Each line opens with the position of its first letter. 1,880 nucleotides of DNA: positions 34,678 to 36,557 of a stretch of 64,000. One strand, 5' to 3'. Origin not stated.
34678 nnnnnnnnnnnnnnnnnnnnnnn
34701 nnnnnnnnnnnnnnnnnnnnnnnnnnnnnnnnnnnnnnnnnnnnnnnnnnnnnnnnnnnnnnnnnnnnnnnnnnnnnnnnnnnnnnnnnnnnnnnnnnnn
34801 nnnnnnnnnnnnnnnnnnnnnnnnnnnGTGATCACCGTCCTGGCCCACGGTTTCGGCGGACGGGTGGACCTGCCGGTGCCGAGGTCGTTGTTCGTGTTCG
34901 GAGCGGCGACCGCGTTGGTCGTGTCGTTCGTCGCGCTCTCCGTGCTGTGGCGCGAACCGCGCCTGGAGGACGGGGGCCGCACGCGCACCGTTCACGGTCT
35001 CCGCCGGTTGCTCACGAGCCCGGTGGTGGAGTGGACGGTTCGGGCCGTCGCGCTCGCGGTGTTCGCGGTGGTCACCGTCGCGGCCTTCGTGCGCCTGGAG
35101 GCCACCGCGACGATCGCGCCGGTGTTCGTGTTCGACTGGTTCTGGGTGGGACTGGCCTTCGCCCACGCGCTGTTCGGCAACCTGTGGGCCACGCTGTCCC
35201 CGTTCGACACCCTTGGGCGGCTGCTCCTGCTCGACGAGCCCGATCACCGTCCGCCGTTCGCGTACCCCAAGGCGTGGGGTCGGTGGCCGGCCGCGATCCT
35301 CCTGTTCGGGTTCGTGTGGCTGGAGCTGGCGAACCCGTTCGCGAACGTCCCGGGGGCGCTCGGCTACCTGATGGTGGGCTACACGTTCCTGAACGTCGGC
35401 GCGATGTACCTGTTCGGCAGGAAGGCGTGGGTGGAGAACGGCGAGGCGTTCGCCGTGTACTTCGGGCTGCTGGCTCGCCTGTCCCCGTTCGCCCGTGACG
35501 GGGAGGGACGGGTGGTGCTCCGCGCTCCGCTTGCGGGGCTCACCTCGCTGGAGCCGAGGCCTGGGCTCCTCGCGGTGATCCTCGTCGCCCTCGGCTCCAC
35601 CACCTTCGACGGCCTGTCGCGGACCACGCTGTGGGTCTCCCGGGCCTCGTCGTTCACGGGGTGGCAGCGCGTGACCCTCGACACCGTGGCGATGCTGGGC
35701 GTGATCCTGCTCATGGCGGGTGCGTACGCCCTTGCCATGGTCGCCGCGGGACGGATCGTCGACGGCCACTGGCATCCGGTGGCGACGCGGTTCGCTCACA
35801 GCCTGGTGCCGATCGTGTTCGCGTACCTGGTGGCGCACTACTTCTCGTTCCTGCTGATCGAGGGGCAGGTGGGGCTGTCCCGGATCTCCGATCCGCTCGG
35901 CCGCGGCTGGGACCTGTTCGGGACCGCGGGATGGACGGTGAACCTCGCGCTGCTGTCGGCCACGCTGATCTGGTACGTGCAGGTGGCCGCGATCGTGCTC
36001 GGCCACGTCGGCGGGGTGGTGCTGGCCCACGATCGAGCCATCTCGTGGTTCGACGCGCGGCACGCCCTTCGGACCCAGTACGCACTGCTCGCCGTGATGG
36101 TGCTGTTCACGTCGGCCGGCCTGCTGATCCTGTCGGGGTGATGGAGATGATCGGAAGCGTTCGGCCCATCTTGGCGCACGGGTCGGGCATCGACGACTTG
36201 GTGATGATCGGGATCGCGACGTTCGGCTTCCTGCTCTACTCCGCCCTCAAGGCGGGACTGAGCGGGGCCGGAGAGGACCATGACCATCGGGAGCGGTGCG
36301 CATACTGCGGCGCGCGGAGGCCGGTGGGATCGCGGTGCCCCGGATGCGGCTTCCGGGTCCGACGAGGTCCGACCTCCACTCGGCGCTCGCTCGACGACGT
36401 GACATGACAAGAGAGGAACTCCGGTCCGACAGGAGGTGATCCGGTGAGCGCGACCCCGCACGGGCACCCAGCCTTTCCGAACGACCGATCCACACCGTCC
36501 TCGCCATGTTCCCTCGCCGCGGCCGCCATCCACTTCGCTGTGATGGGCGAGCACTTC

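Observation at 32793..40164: Putative metal (copper/zinc) homeostasis island ending in a two-component system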

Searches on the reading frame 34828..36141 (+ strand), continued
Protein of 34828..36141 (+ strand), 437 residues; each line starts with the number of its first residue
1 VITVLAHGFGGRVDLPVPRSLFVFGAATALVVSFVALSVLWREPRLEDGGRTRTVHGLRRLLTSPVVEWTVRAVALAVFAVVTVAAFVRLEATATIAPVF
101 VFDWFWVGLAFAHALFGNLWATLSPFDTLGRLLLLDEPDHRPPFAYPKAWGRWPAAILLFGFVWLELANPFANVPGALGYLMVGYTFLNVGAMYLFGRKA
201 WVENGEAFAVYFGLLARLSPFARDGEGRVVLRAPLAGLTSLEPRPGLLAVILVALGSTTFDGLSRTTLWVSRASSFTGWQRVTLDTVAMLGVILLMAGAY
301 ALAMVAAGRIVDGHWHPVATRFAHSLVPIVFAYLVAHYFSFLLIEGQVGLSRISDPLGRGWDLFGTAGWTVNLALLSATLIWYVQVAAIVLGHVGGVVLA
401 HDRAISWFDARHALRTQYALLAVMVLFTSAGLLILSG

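Call 103: get_annotated_region(hit=H48, flank=8000)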
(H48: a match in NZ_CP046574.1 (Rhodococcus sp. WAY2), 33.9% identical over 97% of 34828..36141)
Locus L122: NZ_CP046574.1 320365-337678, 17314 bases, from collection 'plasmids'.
description: Rhodococcus sp. WAY2 plasmid pRWAY02, complete sequence
organism: Rhodococcus sp. WAY2 (NCBI taxid 2663121)
taxonomy: Bacteria; Actinomycetota; Actinomycetes; Mycobacteriales; Nocardiaceae; Rhodococcus; Rhodococcus sp. WAY2
host: -; source: cell culture,bacterial consortium; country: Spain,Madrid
typing (MOB-suite, as given by PLSDB): mobilizable; replicon rep_cluster_313; relaxase MOBP,MOBP
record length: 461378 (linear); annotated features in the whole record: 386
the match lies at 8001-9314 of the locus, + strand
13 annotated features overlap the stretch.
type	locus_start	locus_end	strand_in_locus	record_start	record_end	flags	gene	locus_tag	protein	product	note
CDS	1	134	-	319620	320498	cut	-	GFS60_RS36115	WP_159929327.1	methane monooxygenase/ammonia monooxygenase subunit C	-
CDS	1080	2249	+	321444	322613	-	-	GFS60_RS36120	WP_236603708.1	IS110 family transposase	-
CDS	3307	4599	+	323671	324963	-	mdo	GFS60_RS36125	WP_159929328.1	NDMA-dependent methanol dehydrogenase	GO:0046170 - methanol catabolic process [Evidence IEA]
CDS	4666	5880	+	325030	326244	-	-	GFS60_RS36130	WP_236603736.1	MoxR family ATPase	-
CDS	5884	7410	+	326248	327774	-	-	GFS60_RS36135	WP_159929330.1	VWA domain-containing protein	-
CDS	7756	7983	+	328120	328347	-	-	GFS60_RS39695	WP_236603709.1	hypothetical protein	-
CDS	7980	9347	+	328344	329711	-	-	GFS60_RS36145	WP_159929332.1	hypothetical protein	-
CDS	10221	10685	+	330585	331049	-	-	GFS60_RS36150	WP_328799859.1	reverse transcriptase N-terminal domain-containing protein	-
CDS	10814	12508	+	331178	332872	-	istA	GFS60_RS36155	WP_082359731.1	IS21 family transposase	-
CDS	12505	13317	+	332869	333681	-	zapE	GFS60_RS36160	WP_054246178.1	AFG1/ZapE family ATPase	-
CDS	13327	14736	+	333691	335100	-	-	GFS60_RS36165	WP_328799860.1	reverse transcriptase domain-containing protein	-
CDS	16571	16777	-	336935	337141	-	-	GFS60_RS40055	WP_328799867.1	transposase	-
CDS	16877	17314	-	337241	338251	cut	-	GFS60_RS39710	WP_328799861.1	transposase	-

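Call 104: search_protein_families(library=pfam, max_evalue=0.01, proteins=[L119:7123-8193:-, L119:8423-9484:-, L119:9471-10778:-, L119:5301-5567:+, L120:5372-5629:+, L120:4163-5227:+, L122:7756-7983:+, L119:956-1393:-, L095:8313-9818:-, L085:6313-6669:+])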
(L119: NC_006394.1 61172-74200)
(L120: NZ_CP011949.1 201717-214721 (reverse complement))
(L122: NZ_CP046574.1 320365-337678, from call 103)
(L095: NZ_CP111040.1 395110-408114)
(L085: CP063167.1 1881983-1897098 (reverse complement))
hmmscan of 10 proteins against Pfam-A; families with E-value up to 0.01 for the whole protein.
L119:7123-8193:- (356 aa): 2 families
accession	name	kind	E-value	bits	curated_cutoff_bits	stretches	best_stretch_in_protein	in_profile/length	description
PF24041.1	DUF7350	-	6e-56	188.3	27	2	231-354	2-125/125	Domain of unknown function (DUF7350)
PF10634.15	Iron_transport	-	1.7e-09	38.4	21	1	115-196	67-144/150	Fe2+ transport protein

L119:8423-9484:- (353 aa): 2 families
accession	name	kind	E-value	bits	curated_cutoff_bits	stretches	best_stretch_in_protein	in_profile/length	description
PF24041.1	DUF7350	-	5.6e-57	191.7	27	1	227-352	1-125/125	Domain of unknown function (DUF7350)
PF10634.15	Iron_transport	-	8.5e-07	29.7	21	1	105-169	60-124/150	Fe2+ transport protein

L119:9471-10778:- (435 aa): 2 families
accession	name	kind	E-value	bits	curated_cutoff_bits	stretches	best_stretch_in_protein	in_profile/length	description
PF24152.1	DUF7405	-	4e-165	549.3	27.1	1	68-412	1-347/347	Family of unknown function (DUF7405)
PF20628.3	Dyp_perox_C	-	0.00087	19.5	20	1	231-412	6-163/166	Dyp-type peroxidase, C-terminal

L119:5301-5567:+ (88 aa): 1 family
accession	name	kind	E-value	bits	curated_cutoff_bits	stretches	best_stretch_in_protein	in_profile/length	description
PF24166.1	DUF7410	-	0.0026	18.1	27.5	1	18-39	1-22/22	Domain of unknown function (DUF7410)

L120:5372-5629:+ (85 aa): 1 family
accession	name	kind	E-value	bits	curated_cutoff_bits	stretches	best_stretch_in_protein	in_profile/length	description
PF23475.1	zf-Tbcl_FmdE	-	0.0087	16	23.2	0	13-24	9-20/35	FmdE treble clef zinc finger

L120:4163-5227:+ (354 aa): 2 families
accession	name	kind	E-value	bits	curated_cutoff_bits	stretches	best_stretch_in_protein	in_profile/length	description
PF24041.1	DUF7350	-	5.2e-53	178.9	27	1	229-352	1-124/125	Domain of unknown function (DUF7350)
PF10634.15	Iron_transport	-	0.0015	19.2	21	0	116-166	69-119/150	Fe2+ transport protein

L122:7756-7983:+ (75 aa): 0 families

L119:956-1393:- (145 aa): 0 families

L095:8313-9818:- (501 aa): 1 family
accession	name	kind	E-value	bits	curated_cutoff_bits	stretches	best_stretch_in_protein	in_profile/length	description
PF13229.12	Beta_helix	-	1.3e-08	35.1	25.9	1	222-377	1-142/158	Right handed beta helix region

L085:6313-6669:+ (118 aa): 0 families

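Call 110: get_annotated_region(hit=H74, flank=4500)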
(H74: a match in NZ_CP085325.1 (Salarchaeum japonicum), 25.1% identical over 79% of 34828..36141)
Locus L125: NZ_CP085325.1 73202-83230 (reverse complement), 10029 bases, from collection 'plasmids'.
description: Salarchaeum japonicum strain JCM 16327 plasmid unnamed1, complete sequence
organism: Salarchaeum japonicum (NCBI taxid 555573)
taxonomy: Archaea; Euryarchaeota; Halobacteria; Halobacteriales; Halobacteriaceae; Salarchaeum; Salarchaeum japonicum
host: -; source: cell culture,commercial salt; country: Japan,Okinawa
typing (MOB-suite, as given by PLSDB): non-mobilizable; mating-pair formation MPF_T
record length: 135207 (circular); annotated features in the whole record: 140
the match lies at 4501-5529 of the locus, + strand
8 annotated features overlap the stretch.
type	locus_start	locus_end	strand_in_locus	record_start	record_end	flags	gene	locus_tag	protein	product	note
CDS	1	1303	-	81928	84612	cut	-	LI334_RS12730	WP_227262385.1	heavy metal translocating P-type ATPase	-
CDS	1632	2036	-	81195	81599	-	-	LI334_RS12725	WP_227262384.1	hypothetical protein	-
CDS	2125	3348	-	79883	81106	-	-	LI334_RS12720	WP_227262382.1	IS701 family transposase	-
CDS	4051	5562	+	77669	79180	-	-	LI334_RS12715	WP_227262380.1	hypothetical protein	-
CDS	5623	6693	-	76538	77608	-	-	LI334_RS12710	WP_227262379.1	iron transporter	-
CDS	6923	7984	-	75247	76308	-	-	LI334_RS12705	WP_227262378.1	iron transporter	-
CDS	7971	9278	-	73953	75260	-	-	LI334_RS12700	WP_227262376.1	twin-arginine translocation signal domain-containing protein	-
CDS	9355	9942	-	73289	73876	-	-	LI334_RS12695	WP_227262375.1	isoprenylcysteine carboxylmethyltransferase family protein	-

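Call 111: get_annotated_region(hit=H82, flank=4500)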
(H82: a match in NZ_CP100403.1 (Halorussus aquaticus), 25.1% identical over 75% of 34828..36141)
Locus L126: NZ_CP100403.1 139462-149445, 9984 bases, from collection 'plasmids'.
description: Halorussus aquaticus strain XZYJ18 plasmid unnamed2, complete sequence
organism: Halorussus aquaticus (NCBI taxid 2953748)
taxonomy: Archaea; Euryarchaeota; Halobacteria; Halobacteriales; Haladaptataceae; Halorussus; Halorussus aquaticus
host: -; source: cell culture,saline soil; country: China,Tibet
typing (MOB-suite, as given by PLSDB): non-mobilizable; mating-pair formation MPF_T
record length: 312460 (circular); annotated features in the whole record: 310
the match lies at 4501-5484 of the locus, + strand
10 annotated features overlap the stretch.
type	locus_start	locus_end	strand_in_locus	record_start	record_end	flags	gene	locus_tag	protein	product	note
CDS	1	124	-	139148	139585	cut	-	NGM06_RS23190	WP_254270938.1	hypothetical protein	-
CDS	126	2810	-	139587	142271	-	-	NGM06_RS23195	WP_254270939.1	heavy metal translocating P-type ATPase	-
CDS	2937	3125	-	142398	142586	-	-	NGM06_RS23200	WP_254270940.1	hypothetical protein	-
CDS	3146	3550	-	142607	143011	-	-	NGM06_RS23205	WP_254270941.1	hypothetical protein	-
CDS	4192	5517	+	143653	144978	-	-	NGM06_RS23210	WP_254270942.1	hypothetical protein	-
CDS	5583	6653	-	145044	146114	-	-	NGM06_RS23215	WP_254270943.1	iron transporter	-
CDS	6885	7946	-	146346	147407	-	-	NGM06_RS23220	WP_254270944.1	iron transporter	-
CDS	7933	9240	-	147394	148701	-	-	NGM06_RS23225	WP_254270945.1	Tat pathway signal protein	-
CDS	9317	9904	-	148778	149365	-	-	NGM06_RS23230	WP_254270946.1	isoprenylcysteine carboxylmethyltransferase family protein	-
CDS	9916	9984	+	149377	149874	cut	-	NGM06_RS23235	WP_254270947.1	hypothetical protein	-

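Call 112: get_annotated_region(hit=H87, flank=4500)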
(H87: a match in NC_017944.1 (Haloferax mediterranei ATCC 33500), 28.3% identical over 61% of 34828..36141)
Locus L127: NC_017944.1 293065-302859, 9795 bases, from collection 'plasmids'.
description: Haloferax mediterranei ATCC 33500 plasmid pHM500, complete sequence
organism: Haloferax mediterranei ATCC 33500 (NCBI taxid 523841)
taxonomy: Archaea; Euryarchaeota; Halobacteria; Halobacteriales; Haloferacaceae; Haloferax; Haloferax mediterranei; Haloferax mediterranei ATCC 33500
host: -; source: -; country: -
typing (MOB-suite, as given by PLSDB): non-mobilizable
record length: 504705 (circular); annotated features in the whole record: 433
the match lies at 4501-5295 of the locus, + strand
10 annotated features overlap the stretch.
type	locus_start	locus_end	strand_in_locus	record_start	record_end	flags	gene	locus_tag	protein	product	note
CDS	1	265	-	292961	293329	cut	-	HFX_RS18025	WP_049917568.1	hypothetical protein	-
CDS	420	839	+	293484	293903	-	-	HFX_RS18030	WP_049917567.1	VOC family protein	-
CDS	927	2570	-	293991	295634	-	-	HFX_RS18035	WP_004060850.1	PAS domain S-box protein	-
CDS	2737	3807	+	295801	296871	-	-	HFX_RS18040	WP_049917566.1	hypothetical protein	-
CDS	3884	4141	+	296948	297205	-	-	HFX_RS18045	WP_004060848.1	hypothetical protein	-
CDS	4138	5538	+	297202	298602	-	-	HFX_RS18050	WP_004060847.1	hypothetical protein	-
CDS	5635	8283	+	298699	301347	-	-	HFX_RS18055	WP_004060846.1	heavy metal translocating P-type ATPase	-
CDS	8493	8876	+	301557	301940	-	-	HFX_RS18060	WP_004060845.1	high-potential iron-sulfur protein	GO:0019646 - aerobic electron transport chain [Evidence IEA]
CDS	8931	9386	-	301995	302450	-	-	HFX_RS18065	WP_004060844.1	hypothetical protein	-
CDS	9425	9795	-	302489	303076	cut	-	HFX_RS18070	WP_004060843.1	hypothetical protein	-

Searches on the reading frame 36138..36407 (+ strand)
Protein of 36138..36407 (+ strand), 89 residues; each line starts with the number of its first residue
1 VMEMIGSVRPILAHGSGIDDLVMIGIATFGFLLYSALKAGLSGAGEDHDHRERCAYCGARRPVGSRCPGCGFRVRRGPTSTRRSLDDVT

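Call 5: search_protein_families(library=pfam, max_evalue=0.1, proteins=[window:36138-36407:+])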
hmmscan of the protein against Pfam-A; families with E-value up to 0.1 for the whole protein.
window:36138-36407:+ (89 aa): 1 family
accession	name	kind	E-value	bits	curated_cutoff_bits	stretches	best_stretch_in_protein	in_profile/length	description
PF12773.13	DZR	-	0.054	14.1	27.3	1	49-74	10-34/45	Double zinc ribbon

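Call 6: search_protein_families(library=ncbifam, max_evalue=0.1, proteins=[window:36138-36407:+])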
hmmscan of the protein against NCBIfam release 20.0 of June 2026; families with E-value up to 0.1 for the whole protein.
window:36138-36407:+ (89 aa): 1 family
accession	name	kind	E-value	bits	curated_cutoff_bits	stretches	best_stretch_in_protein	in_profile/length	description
TIGR03114.2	cas8u_csf1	equivalog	0.061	13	140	1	38-67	9-38/228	type IV CRISPR-associated protein Csf1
